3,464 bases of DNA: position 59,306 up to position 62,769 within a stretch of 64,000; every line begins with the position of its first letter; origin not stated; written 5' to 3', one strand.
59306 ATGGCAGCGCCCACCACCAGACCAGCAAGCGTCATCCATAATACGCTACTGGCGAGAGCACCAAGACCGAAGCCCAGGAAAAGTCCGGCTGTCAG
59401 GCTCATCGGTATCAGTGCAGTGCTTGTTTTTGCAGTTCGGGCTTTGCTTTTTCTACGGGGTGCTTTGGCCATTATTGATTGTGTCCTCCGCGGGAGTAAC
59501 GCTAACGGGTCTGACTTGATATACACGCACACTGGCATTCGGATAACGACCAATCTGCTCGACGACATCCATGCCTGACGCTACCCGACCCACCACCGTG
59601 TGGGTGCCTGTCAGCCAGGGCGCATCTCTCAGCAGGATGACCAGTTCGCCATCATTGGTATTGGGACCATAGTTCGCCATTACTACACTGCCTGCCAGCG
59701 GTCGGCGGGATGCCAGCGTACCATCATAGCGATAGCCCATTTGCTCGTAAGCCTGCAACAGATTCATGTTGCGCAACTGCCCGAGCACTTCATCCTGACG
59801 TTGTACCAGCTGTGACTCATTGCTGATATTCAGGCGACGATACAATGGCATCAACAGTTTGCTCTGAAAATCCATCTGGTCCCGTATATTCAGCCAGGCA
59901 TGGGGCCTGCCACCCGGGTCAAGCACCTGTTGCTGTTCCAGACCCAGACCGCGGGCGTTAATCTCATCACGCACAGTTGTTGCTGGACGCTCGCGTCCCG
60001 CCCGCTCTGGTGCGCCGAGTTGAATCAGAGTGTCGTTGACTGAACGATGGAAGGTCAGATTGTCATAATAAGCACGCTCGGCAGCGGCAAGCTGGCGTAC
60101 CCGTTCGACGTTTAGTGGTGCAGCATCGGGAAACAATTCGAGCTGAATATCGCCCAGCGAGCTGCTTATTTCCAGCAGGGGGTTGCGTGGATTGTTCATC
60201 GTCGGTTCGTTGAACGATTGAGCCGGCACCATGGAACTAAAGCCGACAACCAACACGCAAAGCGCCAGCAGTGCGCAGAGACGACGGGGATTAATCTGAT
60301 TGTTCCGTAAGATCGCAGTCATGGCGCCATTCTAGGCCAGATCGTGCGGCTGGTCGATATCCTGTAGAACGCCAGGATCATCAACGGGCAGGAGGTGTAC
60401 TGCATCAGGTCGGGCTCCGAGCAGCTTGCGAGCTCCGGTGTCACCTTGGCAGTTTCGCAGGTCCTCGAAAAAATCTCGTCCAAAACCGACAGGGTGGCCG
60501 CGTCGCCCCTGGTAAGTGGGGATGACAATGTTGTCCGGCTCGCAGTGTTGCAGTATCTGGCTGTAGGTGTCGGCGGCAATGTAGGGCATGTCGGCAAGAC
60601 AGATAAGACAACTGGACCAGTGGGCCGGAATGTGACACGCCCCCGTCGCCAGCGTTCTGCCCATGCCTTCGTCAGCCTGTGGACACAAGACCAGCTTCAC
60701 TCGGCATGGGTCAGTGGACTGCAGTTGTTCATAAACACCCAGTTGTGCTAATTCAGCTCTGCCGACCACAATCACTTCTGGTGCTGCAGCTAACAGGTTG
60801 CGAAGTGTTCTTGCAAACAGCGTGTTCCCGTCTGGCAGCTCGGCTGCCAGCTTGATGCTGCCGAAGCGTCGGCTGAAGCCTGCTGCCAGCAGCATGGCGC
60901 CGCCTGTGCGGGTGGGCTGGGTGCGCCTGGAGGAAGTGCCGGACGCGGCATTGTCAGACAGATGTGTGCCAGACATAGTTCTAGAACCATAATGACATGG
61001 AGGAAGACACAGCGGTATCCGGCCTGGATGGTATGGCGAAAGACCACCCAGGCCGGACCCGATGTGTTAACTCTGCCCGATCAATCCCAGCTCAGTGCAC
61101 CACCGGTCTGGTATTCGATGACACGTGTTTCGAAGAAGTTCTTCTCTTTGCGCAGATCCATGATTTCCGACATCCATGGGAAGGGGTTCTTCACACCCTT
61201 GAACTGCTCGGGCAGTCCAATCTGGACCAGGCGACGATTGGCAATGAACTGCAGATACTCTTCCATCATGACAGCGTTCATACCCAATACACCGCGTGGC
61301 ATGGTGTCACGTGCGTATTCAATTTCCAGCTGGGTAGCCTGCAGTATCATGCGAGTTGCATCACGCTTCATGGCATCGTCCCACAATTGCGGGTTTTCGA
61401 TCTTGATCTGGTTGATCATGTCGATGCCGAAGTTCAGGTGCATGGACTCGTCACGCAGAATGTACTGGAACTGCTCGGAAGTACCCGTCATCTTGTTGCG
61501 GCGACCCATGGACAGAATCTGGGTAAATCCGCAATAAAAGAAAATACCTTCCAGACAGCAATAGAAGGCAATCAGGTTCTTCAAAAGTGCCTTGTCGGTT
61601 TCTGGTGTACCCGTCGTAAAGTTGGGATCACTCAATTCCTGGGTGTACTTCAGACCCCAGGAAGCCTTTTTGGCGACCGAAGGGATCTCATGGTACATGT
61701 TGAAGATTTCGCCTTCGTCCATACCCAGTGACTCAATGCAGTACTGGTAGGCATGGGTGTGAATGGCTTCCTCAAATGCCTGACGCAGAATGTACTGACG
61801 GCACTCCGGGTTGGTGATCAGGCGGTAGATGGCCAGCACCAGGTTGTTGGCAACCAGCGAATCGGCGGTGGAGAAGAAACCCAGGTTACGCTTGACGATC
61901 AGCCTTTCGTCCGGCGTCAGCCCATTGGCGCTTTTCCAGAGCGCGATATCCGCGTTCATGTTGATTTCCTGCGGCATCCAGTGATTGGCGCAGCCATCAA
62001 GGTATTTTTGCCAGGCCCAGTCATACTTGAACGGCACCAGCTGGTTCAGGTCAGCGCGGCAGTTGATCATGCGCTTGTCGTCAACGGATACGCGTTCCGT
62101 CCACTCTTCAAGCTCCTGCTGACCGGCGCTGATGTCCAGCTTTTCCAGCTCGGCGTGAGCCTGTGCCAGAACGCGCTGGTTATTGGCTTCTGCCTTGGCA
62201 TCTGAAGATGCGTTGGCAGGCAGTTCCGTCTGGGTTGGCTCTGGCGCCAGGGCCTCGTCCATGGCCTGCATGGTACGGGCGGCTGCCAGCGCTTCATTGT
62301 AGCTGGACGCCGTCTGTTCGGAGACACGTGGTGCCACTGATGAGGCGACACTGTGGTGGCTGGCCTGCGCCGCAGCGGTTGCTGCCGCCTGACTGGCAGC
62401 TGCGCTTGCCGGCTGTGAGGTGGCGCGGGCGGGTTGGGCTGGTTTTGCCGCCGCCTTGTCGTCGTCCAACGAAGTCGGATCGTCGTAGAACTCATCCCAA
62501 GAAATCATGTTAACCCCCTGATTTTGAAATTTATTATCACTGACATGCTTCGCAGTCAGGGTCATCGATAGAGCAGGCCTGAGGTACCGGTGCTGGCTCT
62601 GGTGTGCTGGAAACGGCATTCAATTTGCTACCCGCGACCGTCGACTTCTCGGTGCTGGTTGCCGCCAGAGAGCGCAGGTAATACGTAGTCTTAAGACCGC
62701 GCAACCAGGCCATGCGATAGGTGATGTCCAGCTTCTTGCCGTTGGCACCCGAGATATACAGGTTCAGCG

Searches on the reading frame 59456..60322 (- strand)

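Call 48: search_protein_families(library=pfam, proteins=[window:59456-60322:-], max_evalue=1e-8)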
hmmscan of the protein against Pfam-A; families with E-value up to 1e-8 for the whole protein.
window:59456-60322:- (289 aa): 1 family
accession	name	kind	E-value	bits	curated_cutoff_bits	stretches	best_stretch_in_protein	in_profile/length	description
PF00160.26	Pro_isomerase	-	6.5e-26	91.9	21.7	1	51-264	3-144/159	Cyclophilin type peptidyl-prolyl cis-trans isomerase/CLD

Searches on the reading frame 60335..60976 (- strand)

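Call 48: search_protein_families(library=pfam, proteins=[window:60335-60976:-], max_evalue=1e-8)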
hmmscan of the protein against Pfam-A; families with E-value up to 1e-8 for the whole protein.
window:60335-60976:- (214 aa): 1 family
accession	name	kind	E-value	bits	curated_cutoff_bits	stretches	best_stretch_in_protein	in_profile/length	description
PF12804.13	NTP_transf_3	-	1.1e-34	120.4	27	1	27-189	1-157/160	MobA-like NTP transferase domain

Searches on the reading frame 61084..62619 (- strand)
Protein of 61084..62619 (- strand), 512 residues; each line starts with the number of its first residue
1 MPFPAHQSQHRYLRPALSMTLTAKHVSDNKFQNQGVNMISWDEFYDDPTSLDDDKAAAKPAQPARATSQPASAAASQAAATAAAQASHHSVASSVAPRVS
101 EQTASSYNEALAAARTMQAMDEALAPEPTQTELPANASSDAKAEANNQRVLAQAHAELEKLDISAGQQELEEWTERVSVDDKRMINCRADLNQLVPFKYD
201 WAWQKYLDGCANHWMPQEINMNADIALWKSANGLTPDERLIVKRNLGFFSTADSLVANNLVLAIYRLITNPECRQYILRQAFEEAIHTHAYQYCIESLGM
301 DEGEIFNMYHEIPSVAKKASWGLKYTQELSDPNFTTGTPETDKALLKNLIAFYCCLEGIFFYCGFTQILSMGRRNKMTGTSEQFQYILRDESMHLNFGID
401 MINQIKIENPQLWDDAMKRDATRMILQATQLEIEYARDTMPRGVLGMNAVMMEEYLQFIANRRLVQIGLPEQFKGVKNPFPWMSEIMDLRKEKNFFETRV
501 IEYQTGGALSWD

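Call 48: search_protein_families(library=pfam, proteins=[window:61084-62619:-], max_evalue=1e-8)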
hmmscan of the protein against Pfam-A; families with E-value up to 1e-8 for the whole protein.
window:61084-62619:- (512 aa): 1 family
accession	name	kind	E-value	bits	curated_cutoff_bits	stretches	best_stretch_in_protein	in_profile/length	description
PF00268.27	Ribonuc_red_sm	-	4.8e-92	308.7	33.6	1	192-479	2-281/281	Ribonucleotide reductase, small chain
